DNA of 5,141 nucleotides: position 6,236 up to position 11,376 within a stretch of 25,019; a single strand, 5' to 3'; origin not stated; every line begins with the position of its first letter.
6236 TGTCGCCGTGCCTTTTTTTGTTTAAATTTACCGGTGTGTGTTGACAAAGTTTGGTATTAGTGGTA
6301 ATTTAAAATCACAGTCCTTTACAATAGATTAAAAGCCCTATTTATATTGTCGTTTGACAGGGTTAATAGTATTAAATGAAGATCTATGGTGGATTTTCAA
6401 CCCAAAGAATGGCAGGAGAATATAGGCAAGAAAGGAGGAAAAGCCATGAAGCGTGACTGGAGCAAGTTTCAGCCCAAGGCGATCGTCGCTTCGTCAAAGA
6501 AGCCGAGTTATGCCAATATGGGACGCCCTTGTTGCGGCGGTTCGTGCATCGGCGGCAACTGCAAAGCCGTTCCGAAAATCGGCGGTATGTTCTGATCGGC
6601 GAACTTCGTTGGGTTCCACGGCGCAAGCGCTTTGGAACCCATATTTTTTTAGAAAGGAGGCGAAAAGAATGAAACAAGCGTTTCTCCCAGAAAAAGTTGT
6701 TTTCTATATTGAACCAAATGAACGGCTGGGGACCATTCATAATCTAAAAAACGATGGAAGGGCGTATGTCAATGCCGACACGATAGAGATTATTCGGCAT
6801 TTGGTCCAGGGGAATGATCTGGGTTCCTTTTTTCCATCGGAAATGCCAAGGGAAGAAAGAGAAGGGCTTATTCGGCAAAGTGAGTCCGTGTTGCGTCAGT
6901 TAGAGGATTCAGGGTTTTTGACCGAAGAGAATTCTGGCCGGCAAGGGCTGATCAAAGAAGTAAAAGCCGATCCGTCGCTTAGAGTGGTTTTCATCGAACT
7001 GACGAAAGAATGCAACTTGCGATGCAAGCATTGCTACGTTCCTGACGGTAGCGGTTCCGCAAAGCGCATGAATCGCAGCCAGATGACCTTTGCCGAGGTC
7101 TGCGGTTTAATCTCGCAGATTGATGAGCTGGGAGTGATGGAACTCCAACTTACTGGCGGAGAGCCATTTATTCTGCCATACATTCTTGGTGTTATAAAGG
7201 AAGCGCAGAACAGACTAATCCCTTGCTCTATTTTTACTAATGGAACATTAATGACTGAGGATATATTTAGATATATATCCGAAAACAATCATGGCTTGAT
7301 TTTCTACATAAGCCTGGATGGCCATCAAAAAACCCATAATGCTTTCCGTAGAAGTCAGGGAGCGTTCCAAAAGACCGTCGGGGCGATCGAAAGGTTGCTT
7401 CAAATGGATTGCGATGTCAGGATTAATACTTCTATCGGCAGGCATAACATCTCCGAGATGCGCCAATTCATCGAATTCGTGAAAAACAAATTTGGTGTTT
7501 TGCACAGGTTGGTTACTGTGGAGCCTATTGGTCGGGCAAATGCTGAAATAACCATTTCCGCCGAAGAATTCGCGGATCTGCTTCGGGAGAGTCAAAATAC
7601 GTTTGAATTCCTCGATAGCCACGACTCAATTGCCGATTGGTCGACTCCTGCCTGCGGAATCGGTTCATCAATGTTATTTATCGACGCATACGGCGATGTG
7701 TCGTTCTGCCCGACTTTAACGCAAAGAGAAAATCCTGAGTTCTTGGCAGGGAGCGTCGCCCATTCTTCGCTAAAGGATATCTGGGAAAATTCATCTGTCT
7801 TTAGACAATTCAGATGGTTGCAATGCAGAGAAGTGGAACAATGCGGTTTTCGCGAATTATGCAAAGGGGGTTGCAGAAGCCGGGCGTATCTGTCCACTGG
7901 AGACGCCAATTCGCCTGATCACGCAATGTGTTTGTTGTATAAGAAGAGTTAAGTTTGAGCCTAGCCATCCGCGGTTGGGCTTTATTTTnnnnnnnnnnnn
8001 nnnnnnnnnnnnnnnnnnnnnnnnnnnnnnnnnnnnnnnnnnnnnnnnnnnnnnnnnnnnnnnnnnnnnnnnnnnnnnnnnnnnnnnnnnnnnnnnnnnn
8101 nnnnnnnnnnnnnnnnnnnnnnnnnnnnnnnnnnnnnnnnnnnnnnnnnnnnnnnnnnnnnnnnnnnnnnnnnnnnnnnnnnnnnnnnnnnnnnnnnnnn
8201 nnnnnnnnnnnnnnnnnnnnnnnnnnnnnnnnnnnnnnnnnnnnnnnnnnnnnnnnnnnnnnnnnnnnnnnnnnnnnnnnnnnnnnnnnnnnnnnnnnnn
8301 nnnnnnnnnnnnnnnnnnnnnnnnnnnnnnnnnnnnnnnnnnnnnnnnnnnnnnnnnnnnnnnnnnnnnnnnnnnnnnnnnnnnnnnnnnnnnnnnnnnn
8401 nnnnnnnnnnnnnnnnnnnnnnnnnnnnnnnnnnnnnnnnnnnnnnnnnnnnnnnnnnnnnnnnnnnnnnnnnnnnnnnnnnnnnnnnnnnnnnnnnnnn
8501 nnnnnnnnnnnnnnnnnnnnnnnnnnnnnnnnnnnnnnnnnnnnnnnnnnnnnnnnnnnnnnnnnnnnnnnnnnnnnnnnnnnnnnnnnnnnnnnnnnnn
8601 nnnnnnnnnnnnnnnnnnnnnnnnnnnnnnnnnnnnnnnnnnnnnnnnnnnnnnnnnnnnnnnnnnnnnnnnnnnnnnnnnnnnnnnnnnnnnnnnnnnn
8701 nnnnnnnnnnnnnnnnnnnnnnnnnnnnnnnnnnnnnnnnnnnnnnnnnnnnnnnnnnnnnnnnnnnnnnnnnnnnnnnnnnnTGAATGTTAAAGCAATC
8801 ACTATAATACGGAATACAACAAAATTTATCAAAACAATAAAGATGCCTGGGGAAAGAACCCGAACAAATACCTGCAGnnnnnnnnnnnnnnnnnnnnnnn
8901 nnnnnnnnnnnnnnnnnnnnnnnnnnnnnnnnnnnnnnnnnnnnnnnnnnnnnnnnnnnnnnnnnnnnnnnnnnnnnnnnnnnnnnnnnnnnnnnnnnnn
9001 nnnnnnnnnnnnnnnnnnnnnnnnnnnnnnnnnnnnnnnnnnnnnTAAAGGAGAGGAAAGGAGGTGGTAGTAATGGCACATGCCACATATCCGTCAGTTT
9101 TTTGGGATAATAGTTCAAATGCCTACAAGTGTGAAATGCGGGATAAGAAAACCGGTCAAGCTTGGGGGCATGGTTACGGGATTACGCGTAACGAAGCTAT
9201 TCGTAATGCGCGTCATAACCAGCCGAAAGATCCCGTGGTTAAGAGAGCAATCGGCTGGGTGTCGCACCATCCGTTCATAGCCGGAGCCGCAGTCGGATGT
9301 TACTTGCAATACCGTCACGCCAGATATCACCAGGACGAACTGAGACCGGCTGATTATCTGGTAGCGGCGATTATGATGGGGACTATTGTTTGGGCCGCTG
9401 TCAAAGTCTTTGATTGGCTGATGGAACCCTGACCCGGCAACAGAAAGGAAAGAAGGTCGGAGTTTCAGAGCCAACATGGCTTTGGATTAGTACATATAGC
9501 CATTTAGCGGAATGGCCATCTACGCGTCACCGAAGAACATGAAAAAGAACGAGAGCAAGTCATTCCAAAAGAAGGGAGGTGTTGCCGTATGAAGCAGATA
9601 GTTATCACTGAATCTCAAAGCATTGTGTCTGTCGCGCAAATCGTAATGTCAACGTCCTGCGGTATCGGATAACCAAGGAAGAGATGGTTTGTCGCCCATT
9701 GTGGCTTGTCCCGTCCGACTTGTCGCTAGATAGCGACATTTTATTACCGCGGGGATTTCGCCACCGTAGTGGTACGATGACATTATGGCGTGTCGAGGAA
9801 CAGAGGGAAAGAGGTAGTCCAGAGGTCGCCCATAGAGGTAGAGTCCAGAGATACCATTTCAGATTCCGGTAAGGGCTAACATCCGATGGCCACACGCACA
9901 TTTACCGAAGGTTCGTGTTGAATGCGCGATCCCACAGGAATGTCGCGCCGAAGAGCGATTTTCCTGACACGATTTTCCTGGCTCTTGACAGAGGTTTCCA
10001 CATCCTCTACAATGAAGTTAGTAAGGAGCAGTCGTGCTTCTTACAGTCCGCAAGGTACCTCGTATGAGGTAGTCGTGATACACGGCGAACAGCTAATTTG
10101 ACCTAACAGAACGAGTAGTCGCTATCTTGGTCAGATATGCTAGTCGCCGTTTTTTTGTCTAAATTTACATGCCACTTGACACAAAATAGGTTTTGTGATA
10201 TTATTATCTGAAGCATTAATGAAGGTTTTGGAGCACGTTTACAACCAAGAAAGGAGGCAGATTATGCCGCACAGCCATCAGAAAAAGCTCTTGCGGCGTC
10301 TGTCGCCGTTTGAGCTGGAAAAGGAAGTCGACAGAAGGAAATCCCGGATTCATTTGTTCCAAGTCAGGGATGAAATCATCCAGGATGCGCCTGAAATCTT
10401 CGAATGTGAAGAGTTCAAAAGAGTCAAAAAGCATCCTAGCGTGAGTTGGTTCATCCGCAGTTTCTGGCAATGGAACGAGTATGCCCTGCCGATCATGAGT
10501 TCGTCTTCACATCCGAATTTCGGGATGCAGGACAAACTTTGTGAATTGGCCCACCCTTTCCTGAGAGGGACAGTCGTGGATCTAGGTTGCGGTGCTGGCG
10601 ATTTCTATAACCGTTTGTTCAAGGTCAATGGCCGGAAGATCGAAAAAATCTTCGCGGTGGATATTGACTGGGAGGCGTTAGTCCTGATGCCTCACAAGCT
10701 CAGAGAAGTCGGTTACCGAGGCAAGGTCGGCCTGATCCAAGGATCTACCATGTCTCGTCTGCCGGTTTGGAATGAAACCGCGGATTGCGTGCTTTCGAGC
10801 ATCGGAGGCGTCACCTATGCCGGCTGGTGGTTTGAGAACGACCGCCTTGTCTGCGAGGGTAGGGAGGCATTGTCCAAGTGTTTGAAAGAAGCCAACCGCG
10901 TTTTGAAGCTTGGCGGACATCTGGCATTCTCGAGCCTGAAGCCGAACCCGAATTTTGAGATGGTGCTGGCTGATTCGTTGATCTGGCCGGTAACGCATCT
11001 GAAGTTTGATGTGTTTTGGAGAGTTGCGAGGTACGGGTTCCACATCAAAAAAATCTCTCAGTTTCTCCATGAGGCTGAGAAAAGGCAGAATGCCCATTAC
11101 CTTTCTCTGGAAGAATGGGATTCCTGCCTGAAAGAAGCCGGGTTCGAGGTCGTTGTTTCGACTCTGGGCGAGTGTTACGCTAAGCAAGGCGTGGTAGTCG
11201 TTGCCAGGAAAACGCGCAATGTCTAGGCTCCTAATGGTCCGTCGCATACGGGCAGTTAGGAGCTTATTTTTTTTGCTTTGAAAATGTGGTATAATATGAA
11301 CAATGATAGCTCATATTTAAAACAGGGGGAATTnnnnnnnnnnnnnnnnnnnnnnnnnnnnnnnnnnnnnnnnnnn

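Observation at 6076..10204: Duplicated promoter-RNA-terminator-promoter module with a conserved scaffold and a variable loop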

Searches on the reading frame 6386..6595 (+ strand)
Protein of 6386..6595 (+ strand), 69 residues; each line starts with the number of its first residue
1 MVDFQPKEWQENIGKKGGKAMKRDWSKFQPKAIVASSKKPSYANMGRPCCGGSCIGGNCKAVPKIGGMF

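Call 10: search_protein_families(library=pfam, proteins=[window:6386-6595:+], max_evalue=0.01)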
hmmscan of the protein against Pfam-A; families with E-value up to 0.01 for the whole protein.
window:6386-6595:+ (69 aa): 0 families

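Call 71: search_protein_families(library=pfam, proteins=[window:6386-6595:+], max_evalue=5)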
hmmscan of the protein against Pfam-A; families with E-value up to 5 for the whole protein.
window:6386-6595:+ (69 aa): 2 families
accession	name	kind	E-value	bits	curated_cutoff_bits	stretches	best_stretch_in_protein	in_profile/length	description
PF10685.14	KGG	-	0.097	13.5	20.4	1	6-20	6-20/22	Stress-induced bacterial acidophilic repeat motif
PF19494.5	DUF6029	-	0.74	8.8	27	1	43-68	505-530/538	Family of unknown function (DUF6029)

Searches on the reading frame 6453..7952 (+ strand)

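Call 10: search_protein_families(library=pfam, proteins=[window:6453-7952:+], max_evalue=0.01)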
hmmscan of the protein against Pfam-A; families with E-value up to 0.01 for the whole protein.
window:6453-7952:+ (499 aa): 3 families
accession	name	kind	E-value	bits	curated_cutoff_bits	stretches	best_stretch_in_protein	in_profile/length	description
PF04055.27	Radical_SAM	-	9.8e-18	65.3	29.5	1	181-343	1-166/166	Radical SAM superfamily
PF13186.11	SPASM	-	2.6e-09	37.6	21.5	1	401-464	1-63/67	Iron-sulfur cluster-binding domain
PF13353.11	Fer4_12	-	0.00011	23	22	1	184-264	12-91/137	4Fe-4S single cluster domain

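Call 72: search_protein_families(library=padloc, proteins=[window:6453-7952:+], max_evalue=0.1)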
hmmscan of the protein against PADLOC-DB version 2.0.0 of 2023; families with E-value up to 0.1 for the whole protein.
window:6453-7952:+ (499 aa): 4 families
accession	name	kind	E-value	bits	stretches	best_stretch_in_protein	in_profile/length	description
PDLC02903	pVip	-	6e-24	82.9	1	179-380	2-193/257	Viperins not associated with kinases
PDLC02904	pVip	-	3.2e-23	80.6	1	181-383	7-200/262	Viperins associated with kinases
PDLC02905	pVip-kinase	-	1.1e-09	36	1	176-380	181-391/474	Viperin-kinase fusion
PDLC01861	CARF3--CARF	-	0.023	12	1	109-170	186-246/260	-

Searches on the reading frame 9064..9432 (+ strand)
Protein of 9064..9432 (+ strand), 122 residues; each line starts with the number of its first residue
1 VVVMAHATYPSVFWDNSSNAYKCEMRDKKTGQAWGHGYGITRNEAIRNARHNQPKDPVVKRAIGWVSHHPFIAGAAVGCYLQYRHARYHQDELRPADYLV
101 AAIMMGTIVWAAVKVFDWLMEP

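Call 10: search_protein_families(library=pfam, proteins=[window:9064-9432:+], max_evalue=0.01)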
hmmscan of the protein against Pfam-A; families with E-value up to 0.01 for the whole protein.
window:9064-9432:+ (122 aa): 0 families

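Call 63: find_homologous_proteins(query=window:9073-9429:+, max_evalue=0.001)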
Query window:9073-9429:+ (119 aa): 4 proteins with E <= 0.001 among 10 candidates.
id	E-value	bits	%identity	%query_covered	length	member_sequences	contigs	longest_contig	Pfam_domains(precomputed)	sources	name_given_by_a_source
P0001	3.5e-79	281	100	100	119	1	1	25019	-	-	-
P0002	8.1e-43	164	59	97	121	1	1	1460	-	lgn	-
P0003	1.4e-38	150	58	94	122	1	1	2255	-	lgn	-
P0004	1.3e-30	124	51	99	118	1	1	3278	-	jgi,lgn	jgi:hypothetical protein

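Call 64: find_encoding_contigs(protein=P0002, flank=5000, max_places=3)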
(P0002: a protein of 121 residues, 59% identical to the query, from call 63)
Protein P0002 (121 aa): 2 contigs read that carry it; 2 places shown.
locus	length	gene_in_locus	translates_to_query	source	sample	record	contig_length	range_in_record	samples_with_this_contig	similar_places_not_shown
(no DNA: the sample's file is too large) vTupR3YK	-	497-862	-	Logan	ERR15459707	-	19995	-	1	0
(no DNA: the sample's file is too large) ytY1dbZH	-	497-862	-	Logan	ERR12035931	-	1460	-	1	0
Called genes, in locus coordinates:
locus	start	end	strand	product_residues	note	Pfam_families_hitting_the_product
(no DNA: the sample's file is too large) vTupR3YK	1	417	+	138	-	?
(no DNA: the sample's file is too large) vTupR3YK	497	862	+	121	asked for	-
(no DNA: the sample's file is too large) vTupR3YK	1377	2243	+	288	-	PF00398:RrnaAD, PF01135:PCMT (weak), PF13649:Methyltransf_25 (weak)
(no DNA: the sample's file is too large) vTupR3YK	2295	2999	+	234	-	-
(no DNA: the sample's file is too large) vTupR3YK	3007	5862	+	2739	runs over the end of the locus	-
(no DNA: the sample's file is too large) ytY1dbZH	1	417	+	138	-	?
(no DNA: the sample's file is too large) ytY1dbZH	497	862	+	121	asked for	-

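Call 65: find_encoding_contigs(protein=P0003, flank=5000, max_places=3)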
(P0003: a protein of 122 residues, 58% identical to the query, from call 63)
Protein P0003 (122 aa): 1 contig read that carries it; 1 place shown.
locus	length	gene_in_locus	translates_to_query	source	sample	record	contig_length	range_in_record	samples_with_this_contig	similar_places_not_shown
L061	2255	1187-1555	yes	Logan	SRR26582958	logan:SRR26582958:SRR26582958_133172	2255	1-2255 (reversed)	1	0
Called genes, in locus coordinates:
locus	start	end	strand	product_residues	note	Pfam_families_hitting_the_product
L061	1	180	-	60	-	?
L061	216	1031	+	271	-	PF06182:ABC2_membrane_6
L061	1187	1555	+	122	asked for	-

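Call 66: find_encoding_contigs(protein=P0004, flank=5000, max_places=3)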
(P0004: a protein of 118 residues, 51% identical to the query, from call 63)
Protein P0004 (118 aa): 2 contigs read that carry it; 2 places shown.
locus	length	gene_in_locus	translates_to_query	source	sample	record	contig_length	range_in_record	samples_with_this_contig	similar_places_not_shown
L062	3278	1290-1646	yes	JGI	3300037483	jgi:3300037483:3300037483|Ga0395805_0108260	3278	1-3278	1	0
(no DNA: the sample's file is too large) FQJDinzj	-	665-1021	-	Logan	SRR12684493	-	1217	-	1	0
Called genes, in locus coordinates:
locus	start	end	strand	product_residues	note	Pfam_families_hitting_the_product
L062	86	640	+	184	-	-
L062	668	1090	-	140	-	PF02675:AdoMet_dc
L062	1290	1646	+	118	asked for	-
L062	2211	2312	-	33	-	-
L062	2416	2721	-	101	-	-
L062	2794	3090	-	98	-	-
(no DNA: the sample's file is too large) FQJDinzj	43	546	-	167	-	PF02675:AdoMet_dc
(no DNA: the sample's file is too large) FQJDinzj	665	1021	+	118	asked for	-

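Call 71: search_protein_families(library=pfam, proteins=[window:9073-9429:+], max_evalue=5)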
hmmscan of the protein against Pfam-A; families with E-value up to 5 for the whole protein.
window:9073-9429:+ (119 aa): 1 family
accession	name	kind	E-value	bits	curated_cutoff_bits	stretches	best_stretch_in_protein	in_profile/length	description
PF05106.17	Phage_holin_3_1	-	0.092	13.6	23.8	1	57-116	8-66/99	Phage holin family (Lysis protein S)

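Call 72: search_protein_families(library=padloc, proteins=[window:9073-9429:+], max_evalue=0.1)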
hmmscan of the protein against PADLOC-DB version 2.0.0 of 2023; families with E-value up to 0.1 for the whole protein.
window:9073-9429:+ (119 aa): 0 families

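Call 92: search_protein_representatives(protein=window:9073-9429:+)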
Query: 119 residues. Proteins with E-value up to 0.001 (for the whole library): 15; up to 1e-10: 10; up to 1e-30: 1. The best 15 are listed.
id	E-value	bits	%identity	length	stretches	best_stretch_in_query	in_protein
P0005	1.0e-32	129.2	50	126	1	1-113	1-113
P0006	1.0e-26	109.9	45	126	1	1-114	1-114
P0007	6.7e-20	87.8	43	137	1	6-107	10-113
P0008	4.0e-18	82.1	37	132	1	1-113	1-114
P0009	8.3e-18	81.1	51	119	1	4-82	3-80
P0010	2.5e-15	73.0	36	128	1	4-114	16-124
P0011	2.1e-12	63.6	42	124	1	4-82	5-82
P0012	7.2e-12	61.9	35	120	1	5-112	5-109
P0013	3.9e-11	59.5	34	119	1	15-113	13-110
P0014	7.6e-11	58.6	52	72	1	3-64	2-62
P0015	5.1e-07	46.2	37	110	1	10-91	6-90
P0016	1.8e-06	44.4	36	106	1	51-117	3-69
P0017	8.3e-06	42.3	51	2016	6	22-39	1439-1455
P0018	5.1e-04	36.5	33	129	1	18-84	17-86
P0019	8.9e-04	35.7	33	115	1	6-74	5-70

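Call 93: find_encoding_contigs(protein=P0005, flank=2500, max_places=2)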
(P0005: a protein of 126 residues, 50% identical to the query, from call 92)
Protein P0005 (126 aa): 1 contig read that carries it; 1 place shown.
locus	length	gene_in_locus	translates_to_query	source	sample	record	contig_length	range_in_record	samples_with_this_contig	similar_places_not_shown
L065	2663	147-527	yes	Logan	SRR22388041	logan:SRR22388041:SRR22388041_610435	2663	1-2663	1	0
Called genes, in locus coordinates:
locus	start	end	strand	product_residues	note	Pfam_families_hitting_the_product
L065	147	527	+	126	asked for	-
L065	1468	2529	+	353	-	PF01073:3Beta_HSD (weak), PF01370:Epimerase, PF07993:NAD_binding_4, PF13460:NAD_binding_10 (weak), PF16363:GDP_Man_Dehyd, PF07993:NAD_binding_4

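Call 94: find_encoding_contigs(protein=P0006, flank=2500, max_places=2)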
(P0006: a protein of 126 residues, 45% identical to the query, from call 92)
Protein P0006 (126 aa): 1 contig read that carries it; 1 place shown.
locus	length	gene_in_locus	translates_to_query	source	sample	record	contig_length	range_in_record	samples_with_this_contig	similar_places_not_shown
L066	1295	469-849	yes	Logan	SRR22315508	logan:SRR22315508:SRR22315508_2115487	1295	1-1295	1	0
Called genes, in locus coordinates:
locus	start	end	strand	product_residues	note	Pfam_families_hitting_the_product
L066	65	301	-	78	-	-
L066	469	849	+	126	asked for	-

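Call 95: find_encoding_contigs(protein=P0007, flank=2500, max_places=2)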
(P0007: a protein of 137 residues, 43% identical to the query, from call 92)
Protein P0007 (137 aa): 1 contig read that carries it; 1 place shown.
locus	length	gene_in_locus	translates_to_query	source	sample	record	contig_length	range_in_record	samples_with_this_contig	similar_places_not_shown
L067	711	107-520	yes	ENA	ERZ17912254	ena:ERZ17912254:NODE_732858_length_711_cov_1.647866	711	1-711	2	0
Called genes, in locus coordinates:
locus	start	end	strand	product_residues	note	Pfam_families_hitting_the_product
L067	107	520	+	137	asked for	-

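Call 96: find_encoding_contigs(protein=P0008, flank=2500, max_places=2)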
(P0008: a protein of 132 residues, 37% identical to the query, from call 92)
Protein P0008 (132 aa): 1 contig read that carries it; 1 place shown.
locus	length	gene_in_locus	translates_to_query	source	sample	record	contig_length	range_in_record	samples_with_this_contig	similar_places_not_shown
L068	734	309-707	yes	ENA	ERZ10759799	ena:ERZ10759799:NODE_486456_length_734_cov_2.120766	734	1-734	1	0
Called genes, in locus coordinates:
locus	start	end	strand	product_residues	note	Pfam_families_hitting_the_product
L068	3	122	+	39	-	?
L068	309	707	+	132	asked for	-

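Call 97: find_encoding_contigs(protein=P0009, flank=2500, max_places=2)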
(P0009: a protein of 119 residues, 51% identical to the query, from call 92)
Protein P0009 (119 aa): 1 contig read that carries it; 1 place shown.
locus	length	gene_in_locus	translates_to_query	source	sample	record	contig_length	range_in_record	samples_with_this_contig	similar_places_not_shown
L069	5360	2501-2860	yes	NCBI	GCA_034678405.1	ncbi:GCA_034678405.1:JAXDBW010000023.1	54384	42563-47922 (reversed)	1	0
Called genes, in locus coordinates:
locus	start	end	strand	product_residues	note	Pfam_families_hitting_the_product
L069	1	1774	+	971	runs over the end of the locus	PF16927:HisKA_7TM, PF01590:GAF (faint), PF13492:GAF_3 (faint), PF13185:GAF_2 (weak), PF00512:HisKA, PF02518:HATPase_c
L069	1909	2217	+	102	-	PF01541:GIY-YIG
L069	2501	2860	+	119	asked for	-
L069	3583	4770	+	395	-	PF00162:PGK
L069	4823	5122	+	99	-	PF01541:GIY-YIG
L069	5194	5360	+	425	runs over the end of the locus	PF03952:Enolase_N, PF00113:Enolase_C, PF13378:MR_MLE_C (weak)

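Call 98: find_encoding_contigs(protein=P0010, flank=2500, max_places=2)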
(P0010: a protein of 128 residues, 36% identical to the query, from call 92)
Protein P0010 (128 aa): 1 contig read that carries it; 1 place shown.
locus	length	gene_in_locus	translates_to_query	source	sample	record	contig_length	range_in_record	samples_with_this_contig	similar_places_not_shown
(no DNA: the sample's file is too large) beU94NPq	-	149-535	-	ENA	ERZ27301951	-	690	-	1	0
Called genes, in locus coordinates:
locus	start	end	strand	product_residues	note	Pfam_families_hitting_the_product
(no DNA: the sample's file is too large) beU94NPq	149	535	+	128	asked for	-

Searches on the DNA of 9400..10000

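Call 57: search_rna_families(source=window, start=9400, end=10000, threshold=evalue, max_evalue=5, show_alignments=2)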
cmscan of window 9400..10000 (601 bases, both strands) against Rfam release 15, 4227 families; matches with E-value up to 5: 2.
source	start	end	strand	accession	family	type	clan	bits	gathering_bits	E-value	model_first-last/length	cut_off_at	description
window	9878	9943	-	RF00803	mir-425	Gene; miRNA;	-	14.9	60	3.4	1-85/85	no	mir-425 microRNA precursor family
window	9901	9965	-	RF02603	BASRCII26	Gene; sRNA;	-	12.4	218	1.4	1-190/190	no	Brucella sRNA CII26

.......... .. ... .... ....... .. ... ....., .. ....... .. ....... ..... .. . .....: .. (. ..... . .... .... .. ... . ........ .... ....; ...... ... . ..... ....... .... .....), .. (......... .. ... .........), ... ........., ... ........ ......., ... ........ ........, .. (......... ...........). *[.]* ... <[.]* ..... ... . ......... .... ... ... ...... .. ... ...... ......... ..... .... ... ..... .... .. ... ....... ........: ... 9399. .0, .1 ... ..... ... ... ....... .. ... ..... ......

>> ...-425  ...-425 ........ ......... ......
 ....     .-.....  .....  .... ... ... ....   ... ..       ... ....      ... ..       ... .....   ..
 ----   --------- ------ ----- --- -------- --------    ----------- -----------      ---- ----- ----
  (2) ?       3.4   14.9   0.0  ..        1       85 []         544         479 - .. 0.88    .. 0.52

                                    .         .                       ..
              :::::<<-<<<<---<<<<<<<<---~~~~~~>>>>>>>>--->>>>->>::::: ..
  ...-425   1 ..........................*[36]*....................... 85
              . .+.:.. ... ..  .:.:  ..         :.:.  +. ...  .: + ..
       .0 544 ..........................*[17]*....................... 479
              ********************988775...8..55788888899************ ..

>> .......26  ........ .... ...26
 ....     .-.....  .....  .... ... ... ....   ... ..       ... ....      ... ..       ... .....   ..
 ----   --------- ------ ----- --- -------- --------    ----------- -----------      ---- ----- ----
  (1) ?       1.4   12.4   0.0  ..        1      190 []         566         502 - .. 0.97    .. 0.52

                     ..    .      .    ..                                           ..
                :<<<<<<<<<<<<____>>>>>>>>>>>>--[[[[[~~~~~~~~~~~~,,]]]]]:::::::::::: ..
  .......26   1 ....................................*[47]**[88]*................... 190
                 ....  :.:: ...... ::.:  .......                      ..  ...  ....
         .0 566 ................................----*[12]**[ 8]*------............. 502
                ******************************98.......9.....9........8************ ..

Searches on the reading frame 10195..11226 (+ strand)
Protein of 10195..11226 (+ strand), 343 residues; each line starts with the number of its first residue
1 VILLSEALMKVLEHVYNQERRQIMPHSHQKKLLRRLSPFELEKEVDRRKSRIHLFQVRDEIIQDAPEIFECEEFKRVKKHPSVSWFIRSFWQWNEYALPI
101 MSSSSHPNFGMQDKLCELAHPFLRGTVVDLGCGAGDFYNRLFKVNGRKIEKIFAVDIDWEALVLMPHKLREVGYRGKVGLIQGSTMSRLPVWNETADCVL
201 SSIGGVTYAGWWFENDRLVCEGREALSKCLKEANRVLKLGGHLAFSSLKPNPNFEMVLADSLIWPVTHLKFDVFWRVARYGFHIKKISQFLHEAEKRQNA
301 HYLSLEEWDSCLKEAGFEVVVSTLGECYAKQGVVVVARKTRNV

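Call 10: search_protein_families(library=pfam, proteins=[window:10195-11226:+], max_evalue=0.01)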
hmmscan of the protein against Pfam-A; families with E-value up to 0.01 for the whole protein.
window:10195-11226:+ (343 aa): 7 families
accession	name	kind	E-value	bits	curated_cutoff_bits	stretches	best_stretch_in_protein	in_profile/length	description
PF13847.12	Methyltransf_31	-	2.3e-11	44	27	1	126-262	6-127/145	Methyltransferase domain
PF13649.12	Methyltransf_25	-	1.8e-08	35.4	27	1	127-241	1-97/97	Methyltransferase domain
PF08241.18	Methyltransf_11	-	2.9e-08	34.7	21.2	1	128-245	1-95/95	Methyltransferase domain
PF01209.24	Ubie_methyltran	-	9.3e-08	32.1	20.1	1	124-244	48-150/233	ubiE/COQ5 methyltransferase family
PF13489.12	Methyltransf_23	-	9.8e-06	25.8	27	0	224-320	95-162/164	Methyltransferase domain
PF05175.20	MTS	-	0.00088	19.4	23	1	121-188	30-93/170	Methyltransferase small domain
PF09445.16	Methyltransf_15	-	0.0016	18.5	22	1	126-209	3-87/165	RNA cap guanine-N2 methyltransferase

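Call 72: search_protein_families(library=padloc, proteins=[window:10195-11226:+], max_evalue=0.1)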
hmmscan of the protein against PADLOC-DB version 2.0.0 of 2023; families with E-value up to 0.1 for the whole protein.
window:10195-11226:+ (343 aa): 2 families
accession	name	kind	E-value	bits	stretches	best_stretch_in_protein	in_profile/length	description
PDLC04134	mad2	-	3.9e-10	37.2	1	105-253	273-402/492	mads_2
PDLC04242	PDC-M01A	-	0.011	12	1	276-342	494-561/566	-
